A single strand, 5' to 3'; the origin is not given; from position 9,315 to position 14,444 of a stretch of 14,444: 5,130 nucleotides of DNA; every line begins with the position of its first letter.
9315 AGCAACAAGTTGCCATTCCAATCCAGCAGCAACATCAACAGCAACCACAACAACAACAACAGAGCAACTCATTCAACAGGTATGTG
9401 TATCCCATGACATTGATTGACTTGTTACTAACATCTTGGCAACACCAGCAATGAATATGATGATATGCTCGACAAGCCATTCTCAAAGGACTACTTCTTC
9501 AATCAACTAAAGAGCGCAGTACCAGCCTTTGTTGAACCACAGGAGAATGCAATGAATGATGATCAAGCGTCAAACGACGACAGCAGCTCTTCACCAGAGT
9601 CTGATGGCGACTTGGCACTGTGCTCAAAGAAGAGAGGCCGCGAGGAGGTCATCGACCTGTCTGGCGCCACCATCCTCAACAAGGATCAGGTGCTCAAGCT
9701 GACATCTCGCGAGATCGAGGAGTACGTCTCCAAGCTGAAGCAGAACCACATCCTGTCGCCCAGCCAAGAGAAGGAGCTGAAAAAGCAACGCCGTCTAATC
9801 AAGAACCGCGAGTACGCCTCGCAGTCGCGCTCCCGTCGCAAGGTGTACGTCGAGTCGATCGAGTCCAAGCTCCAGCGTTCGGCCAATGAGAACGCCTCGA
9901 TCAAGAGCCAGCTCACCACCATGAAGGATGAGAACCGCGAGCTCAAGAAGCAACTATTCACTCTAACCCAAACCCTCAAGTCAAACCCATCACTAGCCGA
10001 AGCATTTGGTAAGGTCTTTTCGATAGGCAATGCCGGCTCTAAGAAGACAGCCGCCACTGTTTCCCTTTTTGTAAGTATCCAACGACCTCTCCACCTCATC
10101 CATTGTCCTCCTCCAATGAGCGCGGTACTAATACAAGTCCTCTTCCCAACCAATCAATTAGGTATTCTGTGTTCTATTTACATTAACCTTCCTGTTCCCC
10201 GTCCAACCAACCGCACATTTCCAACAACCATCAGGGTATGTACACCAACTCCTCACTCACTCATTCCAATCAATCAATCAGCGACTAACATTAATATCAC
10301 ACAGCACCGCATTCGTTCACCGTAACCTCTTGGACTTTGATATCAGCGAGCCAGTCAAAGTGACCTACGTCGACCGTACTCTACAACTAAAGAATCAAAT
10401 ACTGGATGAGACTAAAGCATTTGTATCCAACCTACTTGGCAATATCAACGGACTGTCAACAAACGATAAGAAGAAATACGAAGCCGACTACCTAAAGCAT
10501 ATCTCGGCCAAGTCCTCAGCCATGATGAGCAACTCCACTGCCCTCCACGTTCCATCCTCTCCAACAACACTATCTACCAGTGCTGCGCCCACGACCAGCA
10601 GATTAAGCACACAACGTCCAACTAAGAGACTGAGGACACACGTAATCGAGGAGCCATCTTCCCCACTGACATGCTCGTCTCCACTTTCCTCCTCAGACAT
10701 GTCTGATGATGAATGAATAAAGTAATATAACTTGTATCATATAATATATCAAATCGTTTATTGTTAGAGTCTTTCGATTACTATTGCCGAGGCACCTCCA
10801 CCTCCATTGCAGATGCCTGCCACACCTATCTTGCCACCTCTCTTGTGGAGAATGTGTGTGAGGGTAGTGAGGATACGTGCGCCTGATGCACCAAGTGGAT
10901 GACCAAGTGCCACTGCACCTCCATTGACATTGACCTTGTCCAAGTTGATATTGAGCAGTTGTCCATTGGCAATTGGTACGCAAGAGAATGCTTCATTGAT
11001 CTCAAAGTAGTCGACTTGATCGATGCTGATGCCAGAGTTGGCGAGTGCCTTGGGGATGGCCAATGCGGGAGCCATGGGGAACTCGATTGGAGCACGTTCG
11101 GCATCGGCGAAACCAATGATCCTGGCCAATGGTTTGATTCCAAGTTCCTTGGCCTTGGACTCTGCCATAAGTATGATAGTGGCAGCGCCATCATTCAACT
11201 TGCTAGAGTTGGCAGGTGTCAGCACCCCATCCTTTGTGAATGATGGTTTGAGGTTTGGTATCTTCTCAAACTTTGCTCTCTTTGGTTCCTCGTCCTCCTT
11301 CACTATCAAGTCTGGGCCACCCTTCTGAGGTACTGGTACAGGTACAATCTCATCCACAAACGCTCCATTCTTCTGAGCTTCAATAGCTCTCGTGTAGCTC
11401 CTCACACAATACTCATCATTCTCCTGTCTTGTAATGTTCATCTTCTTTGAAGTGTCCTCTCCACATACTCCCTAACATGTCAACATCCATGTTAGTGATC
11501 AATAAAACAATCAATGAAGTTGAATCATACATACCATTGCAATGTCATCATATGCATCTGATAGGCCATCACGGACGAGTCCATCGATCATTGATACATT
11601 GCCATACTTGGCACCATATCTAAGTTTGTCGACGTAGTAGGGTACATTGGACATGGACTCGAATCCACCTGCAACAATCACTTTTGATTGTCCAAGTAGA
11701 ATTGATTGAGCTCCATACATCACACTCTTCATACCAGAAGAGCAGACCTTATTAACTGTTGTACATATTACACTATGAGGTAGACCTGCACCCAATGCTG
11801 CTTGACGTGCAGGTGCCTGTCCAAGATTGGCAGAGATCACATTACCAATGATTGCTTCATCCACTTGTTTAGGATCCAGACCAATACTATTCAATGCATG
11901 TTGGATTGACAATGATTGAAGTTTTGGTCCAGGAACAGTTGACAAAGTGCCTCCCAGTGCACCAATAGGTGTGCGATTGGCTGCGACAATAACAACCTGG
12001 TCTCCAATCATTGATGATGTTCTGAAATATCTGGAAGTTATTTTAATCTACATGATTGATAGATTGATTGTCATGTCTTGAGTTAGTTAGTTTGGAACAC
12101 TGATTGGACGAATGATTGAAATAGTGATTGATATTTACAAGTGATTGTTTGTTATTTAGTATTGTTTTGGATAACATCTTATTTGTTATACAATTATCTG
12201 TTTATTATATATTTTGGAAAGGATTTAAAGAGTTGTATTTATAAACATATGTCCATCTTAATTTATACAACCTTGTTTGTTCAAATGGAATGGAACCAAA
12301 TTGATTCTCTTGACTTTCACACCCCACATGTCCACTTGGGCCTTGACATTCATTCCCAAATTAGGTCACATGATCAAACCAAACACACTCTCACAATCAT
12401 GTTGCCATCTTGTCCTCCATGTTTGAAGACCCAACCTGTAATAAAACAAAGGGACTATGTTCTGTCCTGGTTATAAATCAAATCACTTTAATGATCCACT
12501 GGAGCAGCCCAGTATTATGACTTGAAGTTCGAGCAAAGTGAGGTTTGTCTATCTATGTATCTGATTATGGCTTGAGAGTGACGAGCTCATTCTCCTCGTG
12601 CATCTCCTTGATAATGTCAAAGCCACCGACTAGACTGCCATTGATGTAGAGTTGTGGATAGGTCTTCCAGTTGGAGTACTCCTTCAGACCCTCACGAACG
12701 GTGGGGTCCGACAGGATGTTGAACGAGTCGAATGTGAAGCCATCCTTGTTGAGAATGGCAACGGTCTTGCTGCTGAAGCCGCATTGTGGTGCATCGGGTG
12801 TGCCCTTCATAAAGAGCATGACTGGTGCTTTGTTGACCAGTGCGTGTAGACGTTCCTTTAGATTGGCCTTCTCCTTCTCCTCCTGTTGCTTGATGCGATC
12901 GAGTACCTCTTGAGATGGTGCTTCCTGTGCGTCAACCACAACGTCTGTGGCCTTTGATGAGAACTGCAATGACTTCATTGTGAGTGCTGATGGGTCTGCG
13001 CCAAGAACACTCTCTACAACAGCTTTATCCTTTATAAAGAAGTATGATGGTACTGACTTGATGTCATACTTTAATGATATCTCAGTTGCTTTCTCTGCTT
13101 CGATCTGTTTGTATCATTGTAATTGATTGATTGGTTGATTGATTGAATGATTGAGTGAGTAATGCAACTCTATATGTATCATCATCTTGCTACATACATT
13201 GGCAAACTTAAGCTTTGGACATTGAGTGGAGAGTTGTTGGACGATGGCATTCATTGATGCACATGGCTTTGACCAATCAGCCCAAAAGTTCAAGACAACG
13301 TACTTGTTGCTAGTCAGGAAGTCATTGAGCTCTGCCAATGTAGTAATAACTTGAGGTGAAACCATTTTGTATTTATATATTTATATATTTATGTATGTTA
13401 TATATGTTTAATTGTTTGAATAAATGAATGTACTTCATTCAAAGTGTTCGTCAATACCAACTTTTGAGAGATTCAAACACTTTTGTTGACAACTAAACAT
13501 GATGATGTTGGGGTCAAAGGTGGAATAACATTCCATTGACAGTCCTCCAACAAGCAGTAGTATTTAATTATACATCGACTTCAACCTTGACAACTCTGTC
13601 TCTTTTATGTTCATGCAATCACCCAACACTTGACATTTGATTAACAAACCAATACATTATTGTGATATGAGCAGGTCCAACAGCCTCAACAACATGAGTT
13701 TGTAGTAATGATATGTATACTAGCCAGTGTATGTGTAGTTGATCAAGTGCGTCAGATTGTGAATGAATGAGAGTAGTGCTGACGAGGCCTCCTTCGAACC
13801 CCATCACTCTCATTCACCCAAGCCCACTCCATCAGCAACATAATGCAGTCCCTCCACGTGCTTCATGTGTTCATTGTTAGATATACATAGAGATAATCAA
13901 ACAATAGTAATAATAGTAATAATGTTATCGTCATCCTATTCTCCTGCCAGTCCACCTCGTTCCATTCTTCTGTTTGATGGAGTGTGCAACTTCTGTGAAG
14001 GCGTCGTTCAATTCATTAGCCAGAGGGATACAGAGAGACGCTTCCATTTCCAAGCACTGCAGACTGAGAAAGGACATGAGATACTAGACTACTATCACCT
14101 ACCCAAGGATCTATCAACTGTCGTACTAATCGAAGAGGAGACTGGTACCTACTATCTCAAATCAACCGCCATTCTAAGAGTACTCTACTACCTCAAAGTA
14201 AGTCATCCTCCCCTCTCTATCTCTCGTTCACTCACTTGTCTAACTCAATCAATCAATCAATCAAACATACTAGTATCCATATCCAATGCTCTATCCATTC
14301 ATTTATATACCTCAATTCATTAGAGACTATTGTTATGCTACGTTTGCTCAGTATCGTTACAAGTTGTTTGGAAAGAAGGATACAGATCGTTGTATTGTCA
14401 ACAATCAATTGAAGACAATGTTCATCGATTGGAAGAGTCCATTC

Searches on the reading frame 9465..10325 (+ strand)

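Call 63: search_protein_families(library=pfam, proteins=[window:9465-10325:+], max_evalue=0.001)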
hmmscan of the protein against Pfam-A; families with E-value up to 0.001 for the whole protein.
window:9465-10325:+ (286 aa): 3 families
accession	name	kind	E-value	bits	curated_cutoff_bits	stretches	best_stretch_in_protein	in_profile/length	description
PF00170.26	bZIP_1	-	7.6e-10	39.2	27.6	1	102-164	1-63/64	bZIP transcription factor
PF03131.22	bZIP_Maf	-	1.8e-08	35.3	22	1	79-164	6-88/92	bZIP Maf transcription factor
PF07716.20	bZIP_2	-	1.8e-05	25.2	22.3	1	103-156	2-54/54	Basic region leucine zipper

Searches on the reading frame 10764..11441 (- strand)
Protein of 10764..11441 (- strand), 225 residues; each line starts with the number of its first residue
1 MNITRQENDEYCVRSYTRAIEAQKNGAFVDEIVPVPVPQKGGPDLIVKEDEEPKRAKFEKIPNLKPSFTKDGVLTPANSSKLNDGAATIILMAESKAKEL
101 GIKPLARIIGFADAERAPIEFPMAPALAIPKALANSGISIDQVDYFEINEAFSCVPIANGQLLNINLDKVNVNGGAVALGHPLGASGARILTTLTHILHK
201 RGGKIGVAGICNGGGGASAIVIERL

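Call 63: search_protein_families(library=pfam, proteins=[window:10764-11441:-], max_evalue=0.001)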
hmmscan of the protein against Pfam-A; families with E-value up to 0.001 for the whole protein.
window:10764-11441:- (225 aa): 2 families
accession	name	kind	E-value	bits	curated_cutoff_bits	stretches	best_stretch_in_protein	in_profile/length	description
PF02803.24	Thiolase_C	-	3.4e-45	153.1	27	1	103-224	2-123/123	Thiolase, C-terminal domain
PF00108.29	Thiolase_N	-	7.2e-28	98.1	26.4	1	2-95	167-260/260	Thiolase, N-terminal domain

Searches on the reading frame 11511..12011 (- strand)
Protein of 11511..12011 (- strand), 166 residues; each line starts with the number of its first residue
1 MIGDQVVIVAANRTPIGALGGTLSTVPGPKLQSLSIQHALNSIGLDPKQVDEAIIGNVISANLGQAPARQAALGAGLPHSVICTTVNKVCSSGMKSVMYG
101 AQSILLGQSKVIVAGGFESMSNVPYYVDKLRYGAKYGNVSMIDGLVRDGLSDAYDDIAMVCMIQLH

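Call 63: search_protein_families(library=pfam, proteins=[window:11511-12011:-], max_evalue=0.001)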
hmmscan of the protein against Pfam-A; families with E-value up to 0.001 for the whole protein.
window:11511-12011:- (166 aa): 2 families
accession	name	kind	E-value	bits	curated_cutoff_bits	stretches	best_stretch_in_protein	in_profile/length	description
PF00108.29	Thiolase_N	-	1.5e-47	162.6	26.4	1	6-159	1-155/260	Thiolase, N-terminal domain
PF00109.32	ketoacyl-synt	-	2e-05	24.8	20.8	0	85-122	169-206/252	Beta-ketoacyl synthase, N-terminal domain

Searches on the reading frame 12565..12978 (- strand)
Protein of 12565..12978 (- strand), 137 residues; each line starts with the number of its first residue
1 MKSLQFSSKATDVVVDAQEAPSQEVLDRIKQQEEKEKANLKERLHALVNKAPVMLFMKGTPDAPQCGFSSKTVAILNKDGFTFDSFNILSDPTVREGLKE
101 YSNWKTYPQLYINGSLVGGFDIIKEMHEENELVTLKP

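Call 63: search_protein_families(library=pfam, proteins=[window:12565-12978:-], max_evalue=0.001)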
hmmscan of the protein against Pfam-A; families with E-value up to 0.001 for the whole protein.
window:12565-12978:- (137 aa): 1 family
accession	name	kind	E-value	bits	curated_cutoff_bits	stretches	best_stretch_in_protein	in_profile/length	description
PF00462.30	Glutaredoxin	-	9e-20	71.1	22.9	1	53-117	1-60/60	Glutaredoxin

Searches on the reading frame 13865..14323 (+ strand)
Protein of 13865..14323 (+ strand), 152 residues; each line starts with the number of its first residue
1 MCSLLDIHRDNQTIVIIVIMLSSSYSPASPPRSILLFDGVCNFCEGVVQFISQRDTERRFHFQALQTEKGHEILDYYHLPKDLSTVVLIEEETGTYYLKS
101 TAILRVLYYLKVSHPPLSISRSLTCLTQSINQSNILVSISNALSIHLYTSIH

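Call 63: search_protein_families(library=pfam, proteins=[window:13865-14323:+], max_evalue=0.001)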
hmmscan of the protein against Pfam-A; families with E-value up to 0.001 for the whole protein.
window:13865-14323:+ (152 aa): 1 family
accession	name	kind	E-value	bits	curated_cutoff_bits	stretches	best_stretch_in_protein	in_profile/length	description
PF04134.17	DCC1-like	-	6.1e-18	66.5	27.8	1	35-124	1-90/113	DCC1-like thiol-disulfide oxidoreductase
